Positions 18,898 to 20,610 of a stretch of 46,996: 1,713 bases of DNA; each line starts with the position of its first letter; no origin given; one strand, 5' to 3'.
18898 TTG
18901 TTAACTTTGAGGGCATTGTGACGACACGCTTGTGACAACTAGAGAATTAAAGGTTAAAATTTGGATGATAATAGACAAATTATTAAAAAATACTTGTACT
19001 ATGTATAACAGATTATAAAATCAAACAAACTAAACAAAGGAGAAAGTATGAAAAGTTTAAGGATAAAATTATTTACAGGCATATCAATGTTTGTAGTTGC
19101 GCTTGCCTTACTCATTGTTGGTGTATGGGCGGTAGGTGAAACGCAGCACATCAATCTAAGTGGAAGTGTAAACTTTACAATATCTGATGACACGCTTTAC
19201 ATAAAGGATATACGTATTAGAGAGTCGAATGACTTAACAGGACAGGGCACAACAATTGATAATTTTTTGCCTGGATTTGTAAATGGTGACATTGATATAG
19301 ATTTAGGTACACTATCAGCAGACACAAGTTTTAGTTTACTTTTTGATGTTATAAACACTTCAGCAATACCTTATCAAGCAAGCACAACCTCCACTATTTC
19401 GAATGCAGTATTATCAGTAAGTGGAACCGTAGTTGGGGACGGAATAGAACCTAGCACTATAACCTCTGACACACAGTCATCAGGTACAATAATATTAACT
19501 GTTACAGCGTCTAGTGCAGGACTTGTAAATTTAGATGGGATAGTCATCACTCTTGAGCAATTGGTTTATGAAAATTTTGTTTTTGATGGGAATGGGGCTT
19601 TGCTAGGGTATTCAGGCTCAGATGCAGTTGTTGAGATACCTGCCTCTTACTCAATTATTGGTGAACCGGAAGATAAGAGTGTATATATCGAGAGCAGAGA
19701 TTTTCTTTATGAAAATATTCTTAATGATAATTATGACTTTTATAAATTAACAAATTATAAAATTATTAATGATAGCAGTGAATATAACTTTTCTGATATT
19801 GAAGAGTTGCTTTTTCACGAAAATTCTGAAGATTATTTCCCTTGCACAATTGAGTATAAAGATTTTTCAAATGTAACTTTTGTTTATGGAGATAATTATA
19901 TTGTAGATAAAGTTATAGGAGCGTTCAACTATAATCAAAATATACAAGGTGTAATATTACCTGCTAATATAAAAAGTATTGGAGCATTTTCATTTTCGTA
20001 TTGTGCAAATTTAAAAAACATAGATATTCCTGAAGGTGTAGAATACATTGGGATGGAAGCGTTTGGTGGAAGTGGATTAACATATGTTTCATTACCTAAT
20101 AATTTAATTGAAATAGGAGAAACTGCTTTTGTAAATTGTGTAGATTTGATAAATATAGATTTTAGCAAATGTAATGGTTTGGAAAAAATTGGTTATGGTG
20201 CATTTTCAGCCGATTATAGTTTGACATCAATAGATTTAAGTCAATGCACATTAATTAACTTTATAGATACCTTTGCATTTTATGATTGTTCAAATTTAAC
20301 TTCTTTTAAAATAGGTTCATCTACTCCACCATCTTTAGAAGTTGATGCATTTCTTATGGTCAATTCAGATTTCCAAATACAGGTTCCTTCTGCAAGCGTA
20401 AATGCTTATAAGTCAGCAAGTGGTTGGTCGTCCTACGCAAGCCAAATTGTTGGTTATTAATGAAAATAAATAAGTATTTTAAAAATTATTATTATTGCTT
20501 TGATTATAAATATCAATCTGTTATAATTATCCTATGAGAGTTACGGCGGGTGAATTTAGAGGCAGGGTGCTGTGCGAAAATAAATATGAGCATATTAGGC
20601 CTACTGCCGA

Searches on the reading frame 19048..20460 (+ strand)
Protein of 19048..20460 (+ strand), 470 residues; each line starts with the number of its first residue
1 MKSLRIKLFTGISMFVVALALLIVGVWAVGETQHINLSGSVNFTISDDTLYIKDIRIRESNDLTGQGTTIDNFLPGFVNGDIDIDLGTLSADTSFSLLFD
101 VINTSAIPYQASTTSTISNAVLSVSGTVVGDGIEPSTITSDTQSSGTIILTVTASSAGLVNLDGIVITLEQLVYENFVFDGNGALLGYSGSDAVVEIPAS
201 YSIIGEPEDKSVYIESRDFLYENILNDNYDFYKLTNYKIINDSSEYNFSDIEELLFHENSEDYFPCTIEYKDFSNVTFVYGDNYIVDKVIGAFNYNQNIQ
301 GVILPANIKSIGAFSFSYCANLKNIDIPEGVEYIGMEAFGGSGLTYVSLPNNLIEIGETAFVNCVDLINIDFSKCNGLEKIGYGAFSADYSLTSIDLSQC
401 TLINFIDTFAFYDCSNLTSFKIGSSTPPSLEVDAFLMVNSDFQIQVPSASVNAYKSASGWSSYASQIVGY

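Call 57: search_protein_families(library=pfam, proteins=[window:19048-20460:+], max_evalue=0.0001)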
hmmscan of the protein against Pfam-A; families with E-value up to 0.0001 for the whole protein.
window:19048-20460:+ (470 aa): 3 families
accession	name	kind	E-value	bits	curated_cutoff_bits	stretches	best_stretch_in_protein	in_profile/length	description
PF13306.12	LRR_5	-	1.4e-38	132.1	27.7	2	292-418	7-127/127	BspA type Leucine rich repeat region (6 copies)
PF13855.12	LRR_8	-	2.6e-06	27.5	27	0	375-421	10-55/61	Leucine rich repeat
PF12799.13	LRR_4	-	4.1e-05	24.1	27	0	344-381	3-39/44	Leucine Rich repeats (2 copies)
